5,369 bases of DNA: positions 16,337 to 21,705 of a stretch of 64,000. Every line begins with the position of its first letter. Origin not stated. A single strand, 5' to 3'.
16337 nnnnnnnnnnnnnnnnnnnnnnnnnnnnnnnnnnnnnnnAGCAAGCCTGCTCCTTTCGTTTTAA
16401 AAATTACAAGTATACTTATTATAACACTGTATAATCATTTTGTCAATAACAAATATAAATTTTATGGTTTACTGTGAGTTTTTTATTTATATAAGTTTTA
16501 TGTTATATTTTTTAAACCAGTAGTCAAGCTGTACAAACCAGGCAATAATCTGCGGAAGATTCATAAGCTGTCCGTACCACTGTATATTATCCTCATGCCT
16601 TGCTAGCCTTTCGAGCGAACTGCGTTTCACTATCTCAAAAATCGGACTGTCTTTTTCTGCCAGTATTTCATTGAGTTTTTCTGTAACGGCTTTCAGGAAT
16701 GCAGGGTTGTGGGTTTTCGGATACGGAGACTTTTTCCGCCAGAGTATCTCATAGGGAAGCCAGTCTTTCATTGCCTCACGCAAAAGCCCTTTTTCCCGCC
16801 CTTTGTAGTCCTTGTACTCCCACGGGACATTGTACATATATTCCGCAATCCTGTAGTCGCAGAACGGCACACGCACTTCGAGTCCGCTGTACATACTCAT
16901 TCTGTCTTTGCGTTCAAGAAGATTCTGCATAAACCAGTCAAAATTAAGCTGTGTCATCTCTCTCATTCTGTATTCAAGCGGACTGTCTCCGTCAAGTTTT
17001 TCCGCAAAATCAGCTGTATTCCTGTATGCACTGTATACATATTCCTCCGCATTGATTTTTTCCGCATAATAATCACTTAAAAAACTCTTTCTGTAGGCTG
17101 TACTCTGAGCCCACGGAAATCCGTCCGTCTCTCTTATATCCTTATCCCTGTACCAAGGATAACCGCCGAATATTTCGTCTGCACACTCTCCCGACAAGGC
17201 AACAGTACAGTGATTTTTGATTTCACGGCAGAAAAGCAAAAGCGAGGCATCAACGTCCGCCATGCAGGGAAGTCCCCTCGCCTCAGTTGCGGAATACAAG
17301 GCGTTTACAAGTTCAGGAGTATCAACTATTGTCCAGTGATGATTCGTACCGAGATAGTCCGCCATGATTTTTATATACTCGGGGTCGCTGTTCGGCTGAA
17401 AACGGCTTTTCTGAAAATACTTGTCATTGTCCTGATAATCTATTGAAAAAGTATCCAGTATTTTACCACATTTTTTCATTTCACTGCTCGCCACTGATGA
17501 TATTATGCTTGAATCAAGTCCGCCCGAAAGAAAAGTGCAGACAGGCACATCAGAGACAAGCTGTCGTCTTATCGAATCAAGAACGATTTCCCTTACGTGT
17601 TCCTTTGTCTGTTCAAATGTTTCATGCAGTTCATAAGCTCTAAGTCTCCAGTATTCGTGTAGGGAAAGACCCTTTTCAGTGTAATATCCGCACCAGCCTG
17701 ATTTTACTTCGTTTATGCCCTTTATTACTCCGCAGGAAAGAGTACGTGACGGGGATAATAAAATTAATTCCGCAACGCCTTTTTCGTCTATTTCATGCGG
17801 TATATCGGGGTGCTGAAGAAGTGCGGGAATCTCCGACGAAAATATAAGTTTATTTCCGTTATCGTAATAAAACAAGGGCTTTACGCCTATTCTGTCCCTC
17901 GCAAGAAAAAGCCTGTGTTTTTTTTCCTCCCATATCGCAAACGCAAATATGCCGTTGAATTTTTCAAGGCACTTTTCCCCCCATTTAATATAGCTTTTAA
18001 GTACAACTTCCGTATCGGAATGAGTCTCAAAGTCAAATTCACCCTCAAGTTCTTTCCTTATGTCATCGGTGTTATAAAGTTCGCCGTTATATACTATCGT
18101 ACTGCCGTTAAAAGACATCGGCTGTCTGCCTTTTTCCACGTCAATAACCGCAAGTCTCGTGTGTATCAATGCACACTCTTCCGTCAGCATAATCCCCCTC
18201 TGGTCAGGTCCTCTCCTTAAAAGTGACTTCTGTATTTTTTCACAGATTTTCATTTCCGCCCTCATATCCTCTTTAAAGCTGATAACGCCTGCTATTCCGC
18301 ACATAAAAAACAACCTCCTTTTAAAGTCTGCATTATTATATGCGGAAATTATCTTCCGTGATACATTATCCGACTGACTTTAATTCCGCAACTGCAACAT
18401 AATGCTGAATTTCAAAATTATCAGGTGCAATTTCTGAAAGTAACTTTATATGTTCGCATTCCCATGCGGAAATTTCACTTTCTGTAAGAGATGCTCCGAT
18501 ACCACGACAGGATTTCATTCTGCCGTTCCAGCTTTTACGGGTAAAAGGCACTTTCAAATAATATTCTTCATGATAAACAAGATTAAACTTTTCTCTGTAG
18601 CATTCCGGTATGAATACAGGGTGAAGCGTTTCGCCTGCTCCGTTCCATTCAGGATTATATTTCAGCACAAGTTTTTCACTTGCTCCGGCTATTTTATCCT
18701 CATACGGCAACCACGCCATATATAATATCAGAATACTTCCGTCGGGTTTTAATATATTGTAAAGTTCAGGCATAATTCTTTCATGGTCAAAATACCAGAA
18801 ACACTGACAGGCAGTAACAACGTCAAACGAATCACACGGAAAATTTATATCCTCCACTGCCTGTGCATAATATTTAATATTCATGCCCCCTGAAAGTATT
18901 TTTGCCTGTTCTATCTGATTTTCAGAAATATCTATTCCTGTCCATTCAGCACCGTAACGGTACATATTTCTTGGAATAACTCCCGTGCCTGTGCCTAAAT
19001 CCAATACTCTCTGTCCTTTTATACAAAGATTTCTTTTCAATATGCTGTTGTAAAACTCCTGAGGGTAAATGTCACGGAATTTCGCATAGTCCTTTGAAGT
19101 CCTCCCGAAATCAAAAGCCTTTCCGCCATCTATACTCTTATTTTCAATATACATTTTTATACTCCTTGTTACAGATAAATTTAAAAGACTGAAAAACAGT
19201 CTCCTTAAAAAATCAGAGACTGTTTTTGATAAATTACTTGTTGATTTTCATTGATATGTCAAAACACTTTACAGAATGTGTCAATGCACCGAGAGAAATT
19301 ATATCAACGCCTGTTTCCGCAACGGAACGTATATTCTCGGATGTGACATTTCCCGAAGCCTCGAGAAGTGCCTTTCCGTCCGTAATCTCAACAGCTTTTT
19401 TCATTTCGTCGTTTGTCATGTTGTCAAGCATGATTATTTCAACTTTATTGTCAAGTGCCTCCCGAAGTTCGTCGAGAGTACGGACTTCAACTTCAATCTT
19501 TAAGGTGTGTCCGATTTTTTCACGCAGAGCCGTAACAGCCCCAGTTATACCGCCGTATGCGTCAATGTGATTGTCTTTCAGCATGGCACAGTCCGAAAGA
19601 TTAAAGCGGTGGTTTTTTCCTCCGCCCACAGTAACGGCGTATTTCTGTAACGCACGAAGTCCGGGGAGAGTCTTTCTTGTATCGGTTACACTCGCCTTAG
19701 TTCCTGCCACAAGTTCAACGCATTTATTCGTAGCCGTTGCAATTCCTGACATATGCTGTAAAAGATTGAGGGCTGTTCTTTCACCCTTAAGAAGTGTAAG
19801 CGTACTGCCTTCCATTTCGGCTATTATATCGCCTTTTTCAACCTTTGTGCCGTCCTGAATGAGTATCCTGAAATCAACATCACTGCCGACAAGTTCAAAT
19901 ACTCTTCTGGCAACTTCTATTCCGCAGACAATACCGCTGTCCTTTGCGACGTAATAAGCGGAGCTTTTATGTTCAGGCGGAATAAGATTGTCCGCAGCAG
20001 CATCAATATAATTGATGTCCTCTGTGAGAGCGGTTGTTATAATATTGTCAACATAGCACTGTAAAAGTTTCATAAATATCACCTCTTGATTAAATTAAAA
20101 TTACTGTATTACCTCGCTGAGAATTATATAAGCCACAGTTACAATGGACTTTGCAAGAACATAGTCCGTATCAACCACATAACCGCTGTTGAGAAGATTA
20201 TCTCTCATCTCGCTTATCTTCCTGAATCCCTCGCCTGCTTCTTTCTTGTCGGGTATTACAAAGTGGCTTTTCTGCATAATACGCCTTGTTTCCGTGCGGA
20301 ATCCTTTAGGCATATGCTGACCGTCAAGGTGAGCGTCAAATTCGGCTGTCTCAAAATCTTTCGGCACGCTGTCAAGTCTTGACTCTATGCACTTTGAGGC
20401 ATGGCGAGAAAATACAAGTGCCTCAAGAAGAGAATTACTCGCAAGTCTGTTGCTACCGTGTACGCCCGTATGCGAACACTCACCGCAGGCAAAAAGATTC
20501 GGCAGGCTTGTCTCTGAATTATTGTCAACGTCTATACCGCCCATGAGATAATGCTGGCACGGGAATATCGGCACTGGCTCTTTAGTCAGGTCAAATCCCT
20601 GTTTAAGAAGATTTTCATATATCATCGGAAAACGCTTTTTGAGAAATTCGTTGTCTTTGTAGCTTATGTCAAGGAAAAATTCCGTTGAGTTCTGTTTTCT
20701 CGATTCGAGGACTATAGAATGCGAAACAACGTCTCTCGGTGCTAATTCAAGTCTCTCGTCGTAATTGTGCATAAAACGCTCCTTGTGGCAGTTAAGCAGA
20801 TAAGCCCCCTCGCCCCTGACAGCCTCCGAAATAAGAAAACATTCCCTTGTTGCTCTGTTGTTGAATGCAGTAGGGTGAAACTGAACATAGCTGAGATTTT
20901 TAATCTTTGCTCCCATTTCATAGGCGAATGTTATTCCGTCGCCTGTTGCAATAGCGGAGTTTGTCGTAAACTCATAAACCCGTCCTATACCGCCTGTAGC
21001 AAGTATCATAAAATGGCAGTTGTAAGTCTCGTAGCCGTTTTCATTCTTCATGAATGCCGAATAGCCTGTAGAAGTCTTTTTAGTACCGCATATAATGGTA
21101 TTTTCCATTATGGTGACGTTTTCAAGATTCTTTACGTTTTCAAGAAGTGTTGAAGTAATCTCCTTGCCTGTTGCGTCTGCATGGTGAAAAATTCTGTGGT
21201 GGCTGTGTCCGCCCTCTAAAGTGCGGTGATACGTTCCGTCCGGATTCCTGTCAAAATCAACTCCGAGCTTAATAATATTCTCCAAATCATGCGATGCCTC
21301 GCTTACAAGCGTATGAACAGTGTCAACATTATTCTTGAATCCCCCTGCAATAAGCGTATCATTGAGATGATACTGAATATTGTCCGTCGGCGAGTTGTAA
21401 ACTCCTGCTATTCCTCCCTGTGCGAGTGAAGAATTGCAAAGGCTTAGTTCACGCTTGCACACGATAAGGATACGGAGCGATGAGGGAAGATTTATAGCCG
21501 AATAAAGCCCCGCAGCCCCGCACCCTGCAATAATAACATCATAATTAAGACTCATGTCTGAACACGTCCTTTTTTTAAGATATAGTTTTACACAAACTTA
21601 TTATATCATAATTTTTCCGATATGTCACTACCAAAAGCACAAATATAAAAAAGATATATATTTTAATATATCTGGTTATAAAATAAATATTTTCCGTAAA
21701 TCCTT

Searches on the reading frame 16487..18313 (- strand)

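Call 53: search_protein_families(library=pfam, proteins=[window:16487-18313:-], max_evalue=0.0001)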
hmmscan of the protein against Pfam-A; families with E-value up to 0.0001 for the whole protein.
window:16487-18313:- (608 aa): 3 families
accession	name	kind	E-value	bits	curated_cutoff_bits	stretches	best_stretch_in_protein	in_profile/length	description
PF00733.27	Asn_synthase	-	2.4e-87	294.3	21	1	239-592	1-352/354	Asparagine synthase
PF13537.11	GATase_7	-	1.8e-44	151.1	25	1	51-167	1-123/123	Glutamine amidotransferase domain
PF13522.11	GATase_6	-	8.6e-41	139.4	27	1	36-161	1-130/130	Glutamine amidotransferase domain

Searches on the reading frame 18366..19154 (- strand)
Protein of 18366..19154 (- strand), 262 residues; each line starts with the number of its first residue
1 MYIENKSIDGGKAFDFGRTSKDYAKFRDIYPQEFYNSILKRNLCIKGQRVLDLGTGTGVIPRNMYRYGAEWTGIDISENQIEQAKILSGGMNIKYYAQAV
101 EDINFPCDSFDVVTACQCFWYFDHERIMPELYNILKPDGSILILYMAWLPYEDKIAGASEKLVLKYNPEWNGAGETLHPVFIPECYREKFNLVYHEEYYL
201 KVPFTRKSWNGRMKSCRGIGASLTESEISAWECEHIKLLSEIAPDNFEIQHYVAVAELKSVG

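Call 53: search_protein_families(library=pfam, proteins=[window:18366-19154:-], max_evalue=0.0001)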
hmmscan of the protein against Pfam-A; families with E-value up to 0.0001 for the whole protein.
window:18366-19154:- (262 aa): 7 families
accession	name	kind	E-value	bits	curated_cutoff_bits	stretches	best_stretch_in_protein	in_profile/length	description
PF08241.18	Methyltransf_11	-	3.2e-19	69.8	21.2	1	51-143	1-95/95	Methyltransferase domain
PF13649.12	Methyltransf_25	-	4.8e-18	66.1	27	1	50-139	1-97/97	Methyltransferase domain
PF13847.12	Methyltransf_31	-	8.6e-15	55.1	27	1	46-153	3-120/145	Methyltransferase domain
PF13489.12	Methyltransf_23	-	2.4e-13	50.6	27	1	33-146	7-119/164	Methyltransferase domain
PF08242.18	Methyltransf_12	-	2.3e-09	38.3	30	1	51-140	1-97/98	Methyltransferase domain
PF01209.24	Ubie_methyltran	-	3.6e-07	30.2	20.1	1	38-145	39-153/233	ubiE/COQ5 methyltransferase family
PF02353.26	CMAS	-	1.2e-06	28.5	27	1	45-145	61-166/273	Mycolic acid cyclopropane synthetase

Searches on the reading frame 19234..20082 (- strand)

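Call 53: search_protein_families(library=pfam, proteins=[window:19234-20082:-], max_evalue=0.0001)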
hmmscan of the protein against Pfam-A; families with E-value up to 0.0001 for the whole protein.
window:19234-20082:- (282 aa): 2 families
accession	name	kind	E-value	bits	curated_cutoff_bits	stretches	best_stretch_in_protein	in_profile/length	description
PF01729.25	QRPTase_C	-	3.9e-63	212.6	23.1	1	114-279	1-169/169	Quinolinate phosphoribosyl transferase, C-terminal domain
PF02749.22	QRPTase_N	-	3.3e-22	78.9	27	1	27-112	1-82/82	Quinolinate phosphoribosyl transferase, N-terminal domain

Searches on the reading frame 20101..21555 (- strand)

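Call 53: search_protein_families(library=pfam, proteins=[window:20101-21555:-], max_evalue=0.0001)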
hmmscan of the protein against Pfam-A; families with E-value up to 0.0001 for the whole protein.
window:20101-21555:- (484 aa): 3 families
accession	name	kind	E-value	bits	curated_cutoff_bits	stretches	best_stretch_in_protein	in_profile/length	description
PF00890.30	FAD_binding_2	-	1e-73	249.3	20.4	1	6-376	1-414/414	FAD binding domain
PF03486.20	HI0933_like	-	1.8e-09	37.8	50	1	118-360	97-219/244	HI0933-like protein Rossmann domain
PF07992.20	Pyr_redox_2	-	6.1e-07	29.6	26.1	0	339-366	255-278/291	Pyridine nucleotide-disulphide oxidoreductase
